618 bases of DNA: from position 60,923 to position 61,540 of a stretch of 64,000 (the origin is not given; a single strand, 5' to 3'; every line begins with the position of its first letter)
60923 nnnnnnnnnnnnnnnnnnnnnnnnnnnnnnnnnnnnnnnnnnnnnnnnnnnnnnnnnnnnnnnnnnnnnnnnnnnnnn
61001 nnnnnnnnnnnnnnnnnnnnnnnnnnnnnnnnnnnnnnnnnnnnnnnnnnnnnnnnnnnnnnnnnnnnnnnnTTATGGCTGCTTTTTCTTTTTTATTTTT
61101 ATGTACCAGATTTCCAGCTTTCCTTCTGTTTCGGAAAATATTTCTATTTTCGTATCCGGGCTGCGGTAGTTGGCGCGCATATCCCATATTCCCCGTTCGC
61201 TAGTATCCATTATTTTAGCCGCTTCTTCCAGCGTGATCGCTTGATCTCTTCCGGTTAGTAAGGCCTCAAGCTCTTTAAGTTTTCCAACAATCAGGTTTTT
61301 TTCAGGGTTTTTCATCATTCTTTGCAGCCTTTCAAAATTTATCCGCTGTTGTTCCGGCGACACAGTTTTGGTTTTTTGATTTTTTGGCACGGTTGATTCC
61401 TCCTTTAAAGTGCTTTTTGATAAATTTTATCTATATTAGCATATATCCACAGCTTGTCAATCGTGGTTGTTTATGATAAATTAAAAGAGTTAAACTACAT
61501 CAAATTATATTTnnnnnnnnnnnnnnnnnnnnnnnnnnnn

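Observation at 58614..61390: Two-gene module (excisionase-type HTH and a 778-aa coiled-coil / double winged-helix protein) wedged between tgt and glyQS on the opposite strand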

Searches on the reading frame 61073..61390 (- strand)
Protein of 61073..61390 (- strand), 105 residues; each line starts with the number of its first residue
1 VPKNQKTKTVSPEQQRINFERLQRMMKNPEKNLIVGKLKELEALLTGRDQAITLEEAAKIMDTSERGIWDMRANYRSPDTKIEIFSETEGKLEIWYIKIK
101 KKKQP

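Call 3: search_protein_families(library=pfam, proteins=[window:61073-61390:-], max_evalue=0.1)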
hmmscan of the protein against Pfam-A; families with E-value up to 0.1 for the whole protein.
window:61073-61390:- (105 aa): 2 families
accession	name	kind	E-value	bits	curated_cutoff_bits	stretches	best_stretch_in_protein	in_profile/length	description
PF02001.22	DUF134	-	0.021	15.8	27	1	31-75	30-74/98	Protein of unknown function DUF134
PF09419.16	PGP_phosphatase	-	0.083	12.9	20.4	1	8-92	15-90/168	Mitochondrial PGP phosphatase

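Call 5: search_protein_families(library=phrogs, proteins=[window:61073-61390:-], max_evalue=0.1)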
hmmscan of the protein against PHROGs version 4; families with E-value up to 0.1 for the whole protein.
window:61073-61390:- (105 aa): 0 families

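Call 6: search_protein_families(library=ncbifam, proteins=[window:61073-61390:-], max_evalue=0.1)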
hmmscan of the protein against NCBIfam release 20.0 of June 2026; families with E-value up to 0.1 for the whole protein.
window:61073-61390:- (105 aa): 1 family
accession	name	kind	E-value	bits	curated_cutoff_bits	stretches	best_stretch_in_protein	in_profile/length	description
NF003257.0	PRK04217.1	equivalog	0.033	14.3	115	1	23-73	31-80/110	hypothetical protein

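Call 7: search_protein_families(library=padloc, proteins=[window:61073-61390:-], max_evalue=0.1)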
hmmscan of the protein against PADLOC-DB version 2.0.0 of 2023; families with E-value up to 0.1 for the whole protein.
window:61073-61390:- (105 aa): 0 families

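Call 14: find_homologous_proteins(query=window:61073-61390:-, max_evalue=0.01)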
Query window:61073-61390:- (105 aa): 7 proteins with E <= 0.01 among 7 candidates.
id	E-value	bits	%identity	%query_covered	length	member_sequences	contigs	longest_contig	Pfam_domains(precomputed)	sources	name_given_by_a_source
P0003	6.0e-61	220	100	100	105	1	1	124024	-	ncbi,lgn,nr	ncbi:MAG: hypothetical protein Q8N37_00595 [bacterium]|nr:hypothetical protein [bacterium]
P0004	1.1e-38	149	71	99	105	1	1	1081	-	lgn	-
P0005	1.0e-37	146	72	99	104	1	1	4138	-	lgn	-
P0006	4.8e-37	144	71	99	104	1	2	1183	-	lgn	-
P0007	5.3e-33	131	70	96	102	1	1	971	-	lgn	-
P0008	9.7e-20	88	58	94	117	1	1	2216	-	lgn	-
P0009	7.8e-9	53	43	96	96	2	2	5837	-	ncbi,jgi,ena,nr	ncbi:hypothetical protein KJ854_02925 [Patescibacteria group bacterium]|nr:hypothetical protein [Pat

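Call 15: find_encoding_contigs(protein=P0009, flank=10000)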
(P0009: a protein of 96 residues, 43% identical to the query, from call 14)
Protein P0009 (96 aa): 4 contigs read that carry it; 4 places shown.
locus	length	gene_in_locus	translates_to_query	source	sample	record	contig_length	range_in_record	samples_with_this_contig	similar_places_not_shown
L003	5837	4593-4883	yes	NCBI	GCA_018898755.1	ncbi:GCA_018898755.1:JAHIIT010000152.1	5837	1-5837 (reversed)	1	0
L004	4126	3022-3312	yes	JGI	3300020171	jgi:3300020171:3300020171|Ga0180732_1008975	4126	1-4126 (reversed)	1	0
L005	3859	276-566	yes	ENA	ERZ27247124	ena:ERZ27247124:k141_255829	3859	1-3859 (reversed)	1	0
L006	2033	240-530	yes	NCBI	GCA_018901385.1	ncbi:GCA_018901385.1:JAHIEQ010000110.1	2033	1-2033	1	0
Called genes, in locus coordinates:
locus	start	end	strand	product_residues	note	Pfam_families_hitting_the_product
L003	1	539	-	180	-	PF08439:Peptidase_M3_N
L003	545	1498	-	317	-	PF01784:DUF34_NIF3 (faint)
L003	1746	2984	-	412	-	PF13173:AAA_14, PF13635:DUF4143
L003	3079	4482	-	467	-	PF28494:GlyRS_ins_1 (faint), PF00587:tRNA-synt_2b, PF03129:HGTP_anticodon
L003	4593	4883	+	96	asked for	-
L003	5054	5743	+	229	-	-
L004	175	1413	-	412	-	PF13173:AAA_14, PF13635:DUF4143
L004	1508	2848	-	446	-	PF28494:GlyRS_ins_1 (faint), PF00587:tRNA-synt_2b, PF03129:HGTP_anticodon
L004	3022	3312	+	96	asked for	-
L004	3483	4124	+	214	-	?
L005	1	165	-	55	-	?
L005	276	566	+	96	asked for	-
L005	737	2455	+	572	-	-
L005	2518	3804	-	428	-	PF01702:TGT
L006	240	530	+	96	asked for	-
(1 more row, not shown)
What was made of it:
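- In L003 an AAA_14/DUF4143 ATPase is inserted next door (call 15).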

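Call 16: find_encoding_contigs(protein=P0008, flank=10000)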
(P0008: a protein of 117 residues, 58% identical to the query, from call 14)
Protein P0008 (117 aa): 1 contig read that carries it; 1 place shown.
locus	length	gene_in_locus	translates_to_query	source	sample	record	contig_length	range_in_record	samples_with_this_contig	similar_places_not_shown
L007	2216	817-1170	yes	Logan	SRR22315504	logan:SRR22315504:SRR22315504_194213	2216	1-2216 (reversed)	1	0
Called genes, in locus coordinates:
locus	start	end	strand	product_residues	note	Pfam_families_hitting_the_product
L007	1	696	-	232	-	?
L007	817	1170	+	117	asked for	-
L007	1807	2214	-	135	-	?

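Call 42: search_solved_structures(query=A4, max_evalue=10, show_alignments=2)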
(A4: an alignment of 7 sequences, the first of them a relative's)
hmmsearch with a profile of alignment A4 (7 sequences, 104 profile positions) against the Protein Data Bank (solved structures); distinct sequences matched with E-value up to 10: 22.
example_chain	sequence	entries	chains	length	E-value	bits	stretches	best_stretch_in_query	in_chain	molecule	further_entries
1e52_A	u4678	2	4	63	0.0041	20.5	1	27-62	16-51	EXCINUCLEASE ABC SUBUNIT | UVRB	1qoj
5tgw_A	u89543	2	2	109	0.0099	19.3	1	16-66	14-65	PS1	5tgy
7jrq_A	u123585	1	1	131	0.029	17.8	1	6-49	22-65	MPP1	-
9cte_A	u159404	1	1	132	0.049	17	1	6-49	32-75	De novo protein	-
2gf6_A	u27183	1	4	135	0.2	15.1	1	51-88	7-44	Conserved hypothetical protein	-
6z35_A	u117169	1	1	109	0.5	13.8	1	19-66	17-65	Maquette 2-1ip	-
1w3w_A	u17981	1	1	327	0.54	13.7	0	52-76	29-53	ANNEXIN A8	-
1w45_A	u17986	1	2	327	0.54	13.7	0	52-76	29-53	ANNEXIN A8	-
3nqo_A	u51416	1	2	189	0.7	13.3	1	43-93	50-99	MarR-family transcriptional regulator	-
1aei_A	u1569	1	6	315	1.1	12.7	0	46-77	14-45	ANNEXIN XII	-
6sl3_A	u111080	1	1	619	1.5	12.2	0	19-72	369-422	Calponin homology domain protein putative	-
6sl2_A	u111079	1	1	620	1.5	12.2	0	19-72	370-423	Calponin homology domain protein putative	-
3fhn_A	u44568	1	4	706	1.6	12.2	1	22-75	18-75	Protein transport protein TIP20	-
8eki_C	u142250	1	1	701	1.7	12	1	23-75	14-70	Protein transport protein TIP20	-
6sl7_A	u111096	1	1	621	1.8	12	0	19-72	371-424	Calponin homology domain protein putative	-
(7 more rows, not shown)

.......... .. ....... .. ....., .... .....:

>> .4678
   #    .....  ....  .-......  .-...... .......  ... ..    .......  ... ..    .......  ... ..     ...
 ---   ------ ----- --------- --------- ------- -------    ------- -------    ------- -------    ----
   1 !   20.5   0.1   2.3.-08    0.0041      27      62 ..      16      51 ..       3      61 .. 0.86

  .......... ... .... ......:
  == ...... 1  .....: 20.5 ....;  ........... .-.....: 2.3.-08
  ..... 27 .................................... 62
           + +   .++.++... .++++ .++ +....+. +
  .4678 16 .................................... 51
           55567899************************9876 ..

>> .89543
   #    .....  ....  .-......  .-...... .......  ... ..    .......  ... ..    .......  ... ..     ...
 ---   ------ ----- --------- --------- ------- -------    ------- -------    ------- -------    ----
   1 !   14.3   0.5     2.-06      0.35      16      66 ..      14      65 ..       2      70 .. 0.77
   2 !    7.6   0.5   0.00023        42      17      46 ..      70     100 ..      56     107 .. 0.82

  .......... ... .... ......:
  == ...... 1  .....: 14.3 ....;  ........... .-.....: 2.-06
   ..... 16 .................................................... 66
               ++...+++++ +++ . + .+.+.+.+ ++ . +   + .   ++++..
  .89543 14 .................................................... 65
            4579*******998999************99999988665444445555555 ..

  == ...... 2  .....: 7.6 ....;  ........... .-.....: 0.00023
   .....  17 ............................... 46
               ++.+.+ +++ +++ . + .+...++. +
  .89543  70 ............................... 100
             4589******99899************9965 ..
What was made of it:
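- Closest known: Excisionase / MerR-like HTH_17 proteins. Different: It has an extra N-terminal helical hairpin with weak similarity to the UvrB UVR domain, E 0.004 (call 42).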

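Call 50: predict_structure(alignment_id=A4)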
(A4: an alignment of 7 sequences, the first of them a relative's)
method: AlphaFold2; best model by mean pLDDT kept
length: 105 residues; sequences in the alignment: 7
mean_pLDDT: 70.8   pTM: 0.51
mean pLDDT of the five models: 70.8, 68.8, 67.5, 64.9, 51.0
residues with pLDDT >= 90: 0; 70-90: 63; 50-70: 27; < 50: 15
segments of 3 or more residues with pLDDT < 50: 4-10, 28-31
pLDDT, mean of each block of 10 residues (from residue 1): 45 61 52 64 74 86 82 78 85 85 62
secondary structure, 60 per line:
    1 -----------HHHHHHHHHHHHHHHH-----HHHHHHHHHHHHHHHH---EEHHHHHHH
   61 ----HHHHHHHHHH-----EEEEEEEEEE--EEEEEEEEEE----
elements in order: H12-27 H33-48 H54-60 H65-74 E80-89 E92-101
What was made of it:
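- On Type II GNAT toxin-antitoxin (TacAT/AtaRT/KacAT): The upstream protein has a wH fold (call 50).
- The upstream protein is not an RHH/DUF1778 protein (calls 3, 50).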

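Call 54: fold_search(model_id=the predicted structure, library=pdb)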
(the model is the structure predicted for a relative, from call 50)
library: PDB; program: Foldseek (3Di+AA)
matches with E <= 10: 607; with E <= 0.001: 0
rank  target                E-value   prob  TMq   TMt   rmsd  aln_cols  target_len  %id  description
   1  7dvr                  7.6e-02  0.93  0.46  0.35   7.5       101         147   18  Crystal structure of heme sensor protein PefR from Streptococcus agalactiae in complex with heme (released 2021-09-29)
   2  6pln_B                8.0e-02  0.90  0.42  0.43   5.1        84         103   18  X-ray crystal structure of Pyrococcus furiosus general transcription factor TFE-alpha (released 2020-07-08)
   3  1uly                  1.0e-01  0.96  0.43  0.26   4.6        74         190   16  Crystal structure analysis of the ArsR homologue DNA-binding protein from P. horikoshii OT3 (released 2004-10-19)
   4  4ooi_C                1.2e-01  0.51  0.31  0.33   6.8        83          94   17  Reduced HlyU from Vibrio cholerae N16961 (released 2014-12-31)
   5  2zkz_C                1.3e-01  0.69  0.32  0.37   9.1        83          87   18  Crystal structure of the transcriptional repressor PagR of Bacillus anthracis (released 2009-04-07)
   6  6xjf_G                1.3e-01  0.92  0.41  0.40   3.4        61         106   20  X-ray crystal structure of Pyrococcus furiosus general transcription factor TFE-alpha (SeMet labeled protein) (released 2020-07-08)
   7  5hli_A                1.3e-01  0.66  0.36  0.28  10.1        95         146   18  Structure of Disulfide formed AbfR (released 2017-01-25)
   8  6kf4_G                1.4e-01  0.85  0.41  0.28   7.6        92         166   15  Cryo-EM structure of Thermococcus kodakarensis RNA polymerase (released 2020-07-01)
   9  6o8k                  1.4e-01  0.66  0.33  0.36   9.2        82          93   17  Crystal Structure of apo and reduced Sulfide-responsive transcriptional repressor (SqrR) from Rhodobacter capsulatus. (released 2020-04-01)
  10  8za5_B                1.6e-01  0.94  0.50  0.39   6.7        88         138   16  Crystal structure of HsmR (released 2025-10-29)
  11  4omz_B                1.6e-01  0.82  0.39  0.41   9.5        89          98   15  Crystal Structure of NolR from Sinorhizobium fredii (released 2014-04-16)
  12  4omy_A                1.6e-01  0.51  0.32  0.34   8.1        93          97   16  Crystal Structure of SeMet NolR from Sinorhizobium fredii in complex with oligo AT DNA (released 2014-04-16)
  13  4k2e_A                1.7e-01  0.80  0.39  0.42   7.9        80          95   16  HlyU from Vibrio cholerae N16961 (released 2014-04-30)
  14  3jth_B                1.7e-01  0.72  0.35  0.39   8.3        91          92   12  Crystal structure of a transcriptional regulator HlyU from Vibrio vulnificus CMCP6 (released 2010-03-16)
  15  4kmf_A                1.8e-01  0.94  0.39  0.60   4.2        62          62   13  Crystal structure of Zalpha domain from Carassius auratus PKZ in complex with Z-DNA (released 2013-07-03)
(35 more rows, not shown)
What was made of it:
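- The small protein's model is a wH with a beta hairpin (call 50), and all of its fold hits are wH regulators (call 54).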

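Call 76: find_related_loci(query=A4, collection=viral_contigs, flank=5000)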
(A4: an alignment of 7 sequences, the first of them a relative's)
Query A4 (105 aa) in viral_contigs; peptide patterns used: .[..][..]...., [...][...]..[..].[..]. (x = any residue, [..] = any of these).
600 stretches matched a pattern, but none encodes a relative of the query by tblastn (E <= 1e-3).
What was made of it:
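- The small protein has no viral-contig relatives (call 76).
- Tried and rejected: With the small protein it found no relatives (call 76).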

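Call 77: find_related_loci(query=A4, collection=metagenome_contigs, flank=8000)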
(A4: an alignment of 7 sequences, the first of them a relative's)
Query A4 (105 aa) in metagenome_contigs; peptide patterns used: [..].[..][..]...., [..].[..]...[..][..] (x = any residue, [..] = any of these).
600 stretches matched a pattern (row limit reached: there are more); 1 encode a relative of the query (tblastn E <= 1e-3); 1 distinct loci.
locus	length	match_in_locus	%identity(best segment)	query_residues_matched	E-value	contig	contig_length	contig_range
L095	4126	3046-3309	43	12-105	7e-16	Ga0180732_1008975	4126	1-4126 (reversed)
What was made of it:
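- Tried and rejected: The metagenome scan re-found one contig already in hand (call 77).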

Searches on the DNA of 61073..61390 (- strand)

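Call 79: search_rna_families(source=L007, threshold=evalue, max_evalue=0.1)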
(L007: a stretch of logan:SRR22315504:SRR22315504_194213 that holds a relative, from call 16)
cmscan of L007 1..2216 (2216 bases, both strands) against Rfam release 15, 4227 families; matches with E-value up to 0.1: 0.
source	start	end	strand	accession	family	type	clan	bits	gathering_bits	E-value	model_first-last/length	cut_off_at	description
